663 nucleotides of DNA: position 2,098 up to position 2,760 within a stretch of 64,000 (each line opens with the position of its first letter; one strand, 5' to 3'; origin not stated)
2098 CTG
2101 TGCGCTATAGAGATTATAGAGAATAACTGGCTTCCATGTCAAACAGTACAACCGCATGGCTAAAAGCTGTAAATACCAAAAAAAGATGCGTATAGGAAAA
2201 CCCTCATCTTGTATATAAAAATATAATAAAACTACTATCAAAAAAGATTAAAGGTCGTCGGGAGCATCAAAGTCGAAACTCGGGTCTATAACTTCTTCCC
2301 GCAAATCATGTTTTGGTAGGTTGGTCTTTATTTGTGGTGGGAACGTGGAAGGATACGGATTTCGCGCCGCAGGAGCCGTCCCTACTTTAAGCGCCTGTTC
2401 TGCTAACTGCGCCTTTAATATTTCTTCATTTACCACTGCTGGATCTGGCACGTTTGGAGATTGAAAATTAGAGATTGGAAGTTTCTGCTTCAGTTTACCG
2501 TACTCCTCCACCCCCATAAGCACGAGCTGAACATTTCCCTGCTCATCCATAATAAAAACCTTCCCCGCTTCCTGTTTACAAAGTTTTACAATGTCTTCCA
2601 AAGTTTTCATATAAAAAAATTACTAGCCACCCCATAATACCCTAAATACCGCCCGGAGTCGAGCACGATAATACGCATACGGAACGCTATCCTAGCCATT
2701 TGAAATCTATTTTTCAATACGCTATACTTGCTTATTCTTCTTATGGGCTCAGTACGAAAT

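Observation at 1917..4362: The universally conserved fusA-tuf junction is interrupted by a 2.4-kb insert: Phd-like gene, divergent GT2 + P-loop kinase pair, and terminators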

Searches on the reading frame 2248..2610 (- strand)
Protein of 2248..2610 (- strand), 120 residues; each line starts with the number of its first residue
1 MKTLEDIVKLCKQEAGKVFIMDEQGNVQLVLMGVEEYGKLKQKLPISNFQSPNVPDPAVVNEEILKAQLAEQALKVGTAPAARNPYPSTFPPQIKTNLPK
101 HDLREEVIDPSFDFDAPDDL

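Call 3: search_protein_families(library=pfam, proteins=[window:2248-2610:-], max_evalue=1)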
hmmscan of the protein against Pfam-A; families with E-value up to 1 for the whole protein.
window:2248-2610:- (120 aa): 1 family
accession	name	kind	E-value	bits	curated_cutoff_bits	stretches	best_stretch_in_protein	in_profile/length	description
PF18506.7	RelB-like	-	0.18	12.1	27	1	17-42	4-29/62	RelB Antitoxin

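Call 4: search_protein_families(library=ncbifam, proteins=[window:2248-2610:-], max_evalue=1)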
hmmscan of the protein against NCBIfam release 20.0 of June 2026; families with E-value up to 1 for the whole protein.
window:2248-2610:- (120 aa): 0 families

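Call 32: find_related_loci(query=A3, collection=genome_contigs, flank=5000)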
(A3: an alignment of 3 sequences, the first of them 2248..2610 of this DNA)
Query A3 (120 aa) in genome_contigs; peptide patterns used: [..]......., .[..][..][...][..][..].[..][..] (x = any residue, [..] = any of these).
318 stretches matched a pattern; 23 encode a relative of the query (tblastn E <= 1e-3); 23 distinct loci.
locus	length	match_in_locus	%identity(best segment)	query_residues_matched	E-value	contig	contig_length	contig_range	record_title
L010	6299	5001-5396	56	1-120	6e-38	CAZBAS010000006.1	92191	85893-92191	MAG TPA_asm: uncultured Candidatus Saccharibacteria bacterium isolate SRP278252_co1_116 genome assembly, contig: NODE_25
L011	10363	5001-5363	51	1-119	5e-31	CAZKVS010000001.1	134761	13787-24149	MAG TPA_asm: uncultured Candidatus Saccharibacteria bacterium isolate SRP286056_co2_73 genome assembly, contig: NODE_102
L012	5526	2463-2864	45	1-119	1e-27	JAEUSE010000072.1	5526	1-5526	MAG: Candidatus Doudnabacteria bacterium isolate new MAG-295 NODE_72_length_5526_cov_3.054505, whole genome shotgun sequ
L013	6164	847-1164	46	1-120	2e-26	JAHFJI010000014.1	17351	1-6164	MAG: Candidatus Doudnabacteria bacterium isolate nzgw382 NODE_3886_length_17352_cov_5.077186, whole genome shotgun seque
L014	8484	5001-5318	44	1-120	2e-26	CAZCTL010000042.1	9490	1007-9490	MAG TPA_asm: uncultured Candidatus Saccharibacteria bacterium isolate binchicken_co105_148 genome assembly, contig: NODE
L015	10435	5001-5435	38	1-120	9e-23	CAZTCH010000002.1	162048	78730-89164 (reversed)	MAG TPA_asm: uncultured Candidatus Saccharibacteria bacterium isolate SRP286056_co1_73 genome assembly, contig: NODE_54_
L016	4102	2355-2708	46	1-117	5e-22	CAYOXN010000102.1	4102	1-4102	MAG TPA_asm: uncultured Candidatus Saccharibacteria bacterium isolate SRP286056_co1_736 genome assembly, contig: NODE_33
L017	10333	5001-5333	42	1-120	6e-22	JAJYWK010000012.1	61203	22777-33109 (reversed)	MAG: bacterium isolate FK3.bin112 NODE_845_length_61203_cov_2.903268, whole genome shotgun sequence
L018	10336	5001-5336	41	1-117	7e-22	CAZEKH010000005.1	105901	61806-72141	MAG TPA_asm: uncultured Candidatus Saccharibacteria bacterium isolate SRP292972_co3_39 genome assembly, contig: NODE_230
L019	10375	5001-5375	44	1-117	8e-22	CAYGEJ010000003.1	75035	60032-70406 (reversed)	MAG TPA_asm: uncultured Candidatus Saccharibacteria bacterium isolate ERP113451_co1_281 genome assembly, contig: NODE_21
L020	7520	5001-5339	43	1-117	4e-21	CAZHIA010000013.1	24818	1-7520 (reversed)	MAG TPA_asm: uncultured Candidatus Saccharibacteria bacterium isolate SRP257259_co1_13 genome assembly, contig: NODE_222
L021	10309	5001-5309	40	1-117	5e-21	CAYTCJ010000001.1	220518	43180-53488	MAG TPA_asm: uncultured Candidatus Saccharibacteria bacterium isolate SRP257259_co1_173 genome assembly, contig: NODE_39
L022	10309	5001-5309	42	1-117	7e-21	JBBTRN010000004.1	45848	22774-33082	MAG: Patescibacteria group bacterium isolate H52-bin092_1 H52_bin092_1_000000000004, whole genome shotgun sequence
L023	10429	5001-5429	39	1-120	9e-21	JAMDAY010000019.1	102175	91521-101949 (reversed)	MAG: Patescibacteria group bacterium isolate FK_Sedi_B_Bin.235 NODE_313_length_102175_cov_23.8764, whole genome shotgun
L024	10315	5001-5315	42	1-117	7e-21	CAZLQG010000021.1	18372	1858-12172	MAG TPA_asm: uncultured Candidatus Saccharibacteria bacterium isolate SRP178699_co2_524 genome assembly, contig: NODE_22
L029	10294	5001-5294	39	1-117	4e-17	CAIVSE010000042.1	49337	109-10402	Candidatus Doudnabacteria bacterium isolate MJ-time_bin-3275 genome assembly, contig: bin-3275:42/93, whole genome shotg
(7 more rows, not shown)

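Call 38: search_protein_families(library=pfam, alignment_id=A4, max_evalue=1)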
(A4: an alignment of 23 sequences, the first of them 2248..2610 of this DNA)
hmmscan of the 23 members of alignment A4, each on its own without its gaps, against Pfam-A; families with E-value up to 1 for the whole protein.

A. member 1, window:2248-2610:- (120 aa): 1 family
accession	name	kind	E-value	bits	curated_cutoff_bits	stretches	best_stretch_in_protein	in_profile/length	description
PF18506.7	RelB-like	-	0.18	12.1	27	1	17-42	4-29/62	RelB Antitoxin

B. families by the number of members that match (of 23 scanned): 13 families
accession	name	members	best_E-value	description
PF02604.26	PhdYeFM_antitox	12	0.00092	Antitoxin Phd_YefM, type II toxin-antitoxin system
PF18506.7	RelB-like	12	0.0015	RelB Antitoxin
PF07354.18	Sp38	3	0.17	Zona-pellucida-binding protein (Sp38) N-terminal Ig domain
PF01974.23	tRNA_int_endo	2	0.11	tRNA intron endonuclease, catalytic C-terminal domain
PF15558.11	DUF4659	1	0.0083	Domain of unknown function (DUF4659)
PF21459.3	INI1_DNA-bd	1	0.059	SWI/SNF Subunit INI1, DNA binding domain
PF12322.14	T4_baseplate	1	0.071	T4 bacteriophage base plate protein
PF16525.10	MHB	1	0.098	Haemophore, haem-binding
PF08909.16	DUF1854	1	0.13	Domain of unknown function (DUF1854)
PF15649.12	Tox-REase-7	1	0.14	Restriction endonuclease fold toxin 7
PF16165.10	Ferlin_C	1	0.17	Ferlin C-terminus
PF08166.18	PELP1_HEAT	1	0.2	PELP1, middle domain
PF04506.18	Rft-1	1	0.37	Rft protein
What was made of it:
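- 2248..2610 (-): 120-aa clade-conserved small protein. It has an N-terminal Phd/YefM-like alpha-beta-beta-alpha domain, a conserved helix, a Pro-rich disordered linker and an invariant C-terminal motif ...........(D/N)F. Subthreshold PF02604 hits in 12 of 23 members (call 38).
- The small protein has weak Phd/YefM and RelB-like similarity (calls 3, 38).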

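Call 39: find_homologous_proteins(query=A4, max_evalue=0.001)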
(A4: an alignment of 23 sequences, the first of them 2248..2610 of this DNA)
Query A4 (23 sequences) (120 aa, profile of the alignment): 450 proteins with E <= 0.001 among 2047 candidates; the best 120 are listed.
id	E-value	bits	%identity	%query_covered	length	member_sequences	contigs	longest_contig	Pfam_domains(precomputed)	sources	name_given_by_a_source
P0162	1.4e-44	169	44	100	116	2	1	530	-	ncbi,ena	-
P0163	1.8e-44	169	43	100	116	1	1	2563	-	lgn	-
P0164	1.2e-43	166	42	100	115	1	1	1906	-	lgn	-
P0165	1.7e-43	166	42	100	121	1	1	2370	-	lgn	-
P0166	1.8e-43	166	43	100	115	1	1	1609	-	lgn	-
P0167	2.0e-43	166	42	100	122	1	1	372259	-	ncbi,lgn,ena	-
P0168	2.3e-43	165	42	98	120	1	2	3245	-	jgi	jgi:hypothetical protein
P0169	2.7e-43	165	44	100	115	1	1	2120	-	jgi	jgi:hypothetical protein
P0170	2.7e-43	165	40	100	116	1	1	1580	-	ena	-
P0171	4.5e-43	164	45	100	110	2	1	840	-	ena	-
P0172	8.7e-43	164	41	100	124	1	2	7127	-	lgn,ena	-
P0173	8.7e-43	164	40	98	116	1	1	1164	-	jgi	jgi:hypothetical protein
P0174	9.3e-43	163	42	98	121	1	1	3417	-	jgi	jgi:hypothetical protein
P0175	9.4e-43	163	43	98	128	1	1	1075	-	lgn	-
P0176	9.7e-43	163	44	98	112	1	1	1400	-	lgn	-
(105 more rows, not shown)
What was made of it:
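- Checked: The small ORF has at least 450 homolog clusters (call 39).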

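Call 48: predict_structure(alignment_id=A5)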
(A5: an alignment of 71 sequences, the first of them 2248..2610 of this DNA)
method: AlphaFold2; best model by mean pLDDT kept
length: 120 residues; sequences in the alignment: 71
mean_pLDDT: 66.0   pTM: 0.25
mean pLDDT of the five models: 66.0, 64.8, 63.1, 63.0, 61.7
residues with pLDDT >= 90: 0; 70-90: 34; 50-70: 82; < 50: 4
segments of 3 or more residues with pLDDT < 50: none
pLDDT, mean of each block of 10 residues (from residue 1): 64 65 71 64 56 71 85 58 58 68 67 66
secondary structure, 60 per line:
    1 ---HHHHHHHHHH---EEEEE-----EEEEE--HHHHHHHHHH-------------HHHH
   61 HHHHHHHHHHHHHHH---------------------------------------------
elements in order: H4-13 E17-21 E27-31 H34-43 H57-75
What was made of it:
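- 2248..2610 (-): AF2 secondary structure, pLDDT 66 (call 48).
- On Phd/YefM antitoxin (PF02604): The AF2 monomer gives H-E-E-H-H at pLDDT 66 (call 48).
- Tried and rejected: It was repeated with database homologs and gave only pLDDT 66 (call 48).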

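Call 54: fold_search(model_id=the predicted structure, library=pdb)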
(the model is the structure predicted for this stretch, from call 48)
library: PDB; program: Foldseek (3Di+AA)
matches with E <= 10: 370; with E <= 0.001: 0
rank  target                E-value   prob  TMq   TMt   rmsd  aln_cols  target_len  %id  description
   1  4mmv_B                3.5e-01  0.14  0.16  0.06  15.3        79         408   23  Crystal Structure of Prefusion-stabilized RSV F Variant DS-Cav1-TriC at pH 9.5 (released 2013-11-20)
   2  4mmr_B                4.4e-01  0.15  0.16  0.06  15.4        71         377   22  Crystal Structure of Prefusion-stabilized RSV F Variant Cav1 at pH 9.5 (released 2013-11-20)
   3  7uyx_B                5.9e-01  0.16  0.23  0.17  15.1        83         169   16  Structure of bacteriophage PA1c gp2 (released 2023-05-10)
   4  9l5r_B                7.3e-01  0.14  0.19  0.09  16.2        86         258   15  Cryo-EM structure of the thermophile spliceosome (state ILS) (released 2025-03-12)
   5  7uyx_C                7.8e-01  0.21  0.26  0.20  14.3        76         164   18  Structure of bacteriophage PA1c gp2 (released 2023-05-10)
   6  5udd_G                7.8e-01  0.13  0.18  0.06  15.2        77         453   19  Crystal Structure of RSV F B9320 Bound to MEDI8897 (released 2017-05-17)
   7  6hiv_BN               9.1e-01  0.09  0.16  0.10  12.5        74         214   16  Cryo-EM structure of the Trypanosoma brucei mitochondrial ribosome - This entry contains the complete mitoribosome (released 2018-10-03)
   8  5e1w                  9.8e-01  0.11  0.17  0.14  15.4        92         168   13  Crystal structure of the organohalide sensing RdhR-CbdbA1625 transcriptional regulator in the ligand free form (released 2016-10-05)
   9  8t7a_a                1.1e+00  0.06  0.15  0.07  15.3        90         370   23  Cryo-EM structure of RSV preF in complex with Fab 2.4K (released 2023-09-13)
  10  7uyx_D                1.1e+00  0.12  0.23  0.18  15.2        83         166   16  Structure of bacteriophage PA1c gp2 (released 2023-05-10)
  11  6yxx_Af               1.2e+00  0.10  0.14  0.13  14.8        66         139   11  State A of the Trypanosoma brucei mitoribosomal large subunit assembly intermediate (released 2020-10-14)
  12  5hlh_E                1.2e+00  0.08  0.18  0.17  12.2        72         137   18  Crystal structure of the overoxidized AbfR bound to DNA (released 2017-01-25)
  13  3cjn                  1.2e+00  0.08  0.17  0.15  13.5        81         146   15  Crystal structure of transcriptional regulator, MarR family, from Silicibacter pomeroyi (released 2008-03-25)
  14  6yxx_BN               1.3e+00  0.18  0.17  0.14   8.2        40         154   20  State A of the Trypanosoma brucei mitoribosomal large subunit assembly intermediate (released 2020-10-14)
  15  3q5f_B                1.3e+00  0.09  0.18  0.16  12.0        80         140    8  Crystal structure of the Salmonella transcriptional regulator SlyA in complex with DNA (released 2011-05-04)
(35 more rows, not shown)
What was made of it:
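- On Phd/YefM antitoxin (PF02604): The Foldseek search was uninformative (call 54).
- Tried and rejected: The Foldseek search on that model was meaningless, best E 0.35 (call 54).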

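Call 69: search_protein_families(library=padloc, proteins=[window:2248-2610:-], max_evalue=0.01)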
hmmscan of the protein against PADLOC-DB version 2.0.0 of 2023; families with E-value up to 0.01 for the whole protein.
window:2248-2610:- (120 aa): 0 families

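Call 70: search_protein_families(library=phrogs, proteins=[window:2248-2610:-], max_evalue=0.01)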
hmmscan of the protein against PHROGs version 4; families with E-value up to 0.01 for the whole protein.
window:2248-2610:- (120 aa): 0 families

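Call 96: search_solved_structures(query=A5, max_evalue=10, show_alignments=2)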
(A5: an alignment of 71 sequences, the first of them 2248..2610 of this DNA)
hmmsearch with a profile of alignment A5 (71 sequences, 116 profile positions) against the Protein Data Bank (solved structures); distinct sequences matched with E-value up to 10: 2.
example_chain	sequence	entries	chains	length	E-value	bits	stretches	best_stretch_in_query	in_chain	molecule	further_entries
4v81_E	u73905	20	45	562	0.18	15.6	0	26-63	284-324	T-complex protein 1 subunit epsilon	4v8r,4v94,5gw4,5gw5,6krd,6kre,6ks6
6ks7_E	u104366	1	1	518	0.19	15.5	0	26-63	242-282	T-complex protein 1 subunit epsilon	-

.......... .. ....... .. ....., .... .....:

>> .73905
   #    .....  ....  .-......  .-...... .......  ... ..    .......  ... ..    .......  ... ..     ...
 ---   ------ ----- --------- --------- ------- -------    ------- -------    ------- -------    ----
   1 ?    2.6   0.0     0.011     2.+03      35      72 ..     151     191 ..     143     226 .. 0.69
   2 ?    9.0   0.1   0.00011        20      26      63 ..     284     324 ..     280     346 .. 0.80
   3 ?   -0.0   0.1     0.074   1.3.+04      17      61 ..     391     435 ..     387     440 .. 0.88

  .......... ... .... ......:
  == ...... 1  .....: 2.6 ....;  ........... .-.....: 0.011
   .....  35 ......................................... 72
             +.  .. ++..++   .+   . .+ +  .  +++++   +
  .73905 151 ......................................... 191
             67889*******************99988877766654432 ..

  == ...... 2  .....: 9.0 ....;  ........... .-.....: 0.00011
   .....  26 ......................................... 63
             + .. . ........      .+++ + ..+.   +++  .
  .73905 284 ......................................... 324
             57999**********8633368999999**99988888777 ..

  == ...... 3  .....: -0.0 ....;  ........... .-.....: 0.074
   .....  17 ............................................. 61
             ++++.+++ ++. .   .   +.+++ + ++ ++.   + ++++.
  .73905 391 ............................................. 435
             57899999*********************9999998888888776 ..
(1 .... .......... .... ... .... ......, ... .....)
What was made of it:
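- On Phd/YefM antitoxin (PF02604): No PDB sequence hit (call 96).
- Tried and rejected: PDB sequence search with the small-protein profile: nothing relevant (call 96).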

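Call 103: search_protein_families(library=pfam, proteins=[L022:5340-5624:+, L022:5596-5847:+, L023:5565-5855:+, L023:5882-7051:+, L029:3578-4813:-, L029:6072-6365:+, L029:6352-6687:+, L020:3853-4800:+, L020:5565-5966:+, L015:4581-4952:+], max_evalue=0.001)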
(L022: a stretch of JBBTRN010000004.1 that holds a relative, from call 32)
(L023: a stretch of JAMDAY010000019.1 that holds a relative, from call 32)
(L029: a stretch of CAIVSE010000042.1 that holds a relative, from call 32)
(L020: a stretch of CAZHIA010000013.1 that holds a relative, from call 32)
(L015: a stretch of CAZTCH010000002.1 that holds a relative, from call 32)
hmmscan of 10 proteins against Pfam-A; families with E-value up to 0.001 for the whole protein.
L022:5340-5624:+ (94 aa): 0 families

L022:5596-5847:+ (83 aa): 1 family
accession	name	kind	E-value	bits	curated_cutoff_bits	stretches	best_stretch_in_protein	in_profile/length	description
PF05016.21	ParE_toxin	-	7.8e-08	33.2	23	1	21-78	27-85/89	ParE toxin of type II toxin-antitoxin system, parDE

L023:5565-5855:+ (96 aa): 1 family
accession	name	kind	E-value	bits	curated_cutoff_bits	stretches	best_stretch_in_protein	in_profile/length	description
PF01541.30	GIY-YIG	-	2.5e-17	63.4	22.6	1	4-78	2-78/78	GIY-YIG catalytic domain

L023:5882-7051:+ (389 aa): 0 families

L029:3578-4813:- (411 aa): 1 family
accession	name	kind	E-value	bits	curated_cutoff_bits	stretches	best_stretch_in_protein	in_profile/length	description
PF00665.32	rve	-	1.4e-07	32.2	32.6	1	205-287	18-102/102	Integrase core domain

L029:6072-6365:+ (97 aa): 2 families
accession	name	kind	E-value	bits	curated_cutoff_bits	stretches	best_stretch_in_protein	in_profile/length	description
PF01909.29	NTP_transf_2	-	1.3e-11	45.2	21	1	7-87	2-87/93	Nucleotidyltransferase domain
PF18765.7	Polbeta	-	1.5e-11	44.7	26.9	1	10-95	3-89/93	Polymerase beta, Nucleotidyltransferase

L029:6352-6687:+ (111 aa): 1 family
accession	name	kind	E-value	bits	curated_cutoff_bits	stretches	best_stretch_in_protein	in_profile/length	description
PF01934.22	HepT-like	-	6e-20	71.6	23.5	1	11-104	1-118/120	Ribonuclease HepT-like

L020:3853-4800:+ (315 aa): 0 families

L020:5565-5966:+ (133 aa): 2 families
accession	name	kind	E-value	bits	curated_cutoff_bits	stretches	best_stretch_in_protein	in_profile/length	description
PF04480.18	DUF559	-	2.5e-33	114.6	20.6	1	22-126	6-108/109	Protein of unknown function (DUF559)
PF18741.7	MTES_1575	-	8.4e-10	39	38.2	1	35-126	3-96/96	REase_MTES_1575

L015:4581-4952:+ (123 aa): 1 family
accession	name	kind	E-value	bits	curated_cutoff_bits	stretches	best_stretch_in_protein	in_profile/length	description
PF13366.12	PDDEXK_3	-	1.1e-18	68.2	22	1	10-111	2-112/117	PD-(D/E)XK nuclease superfamily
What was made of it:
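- The cargo includes ParE, GIY-YIG, an rve transposase, MNT/HepT, DUF559 and PDDEXK_3 (call 103). The junction does hold TA genes in relatives (call 103).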
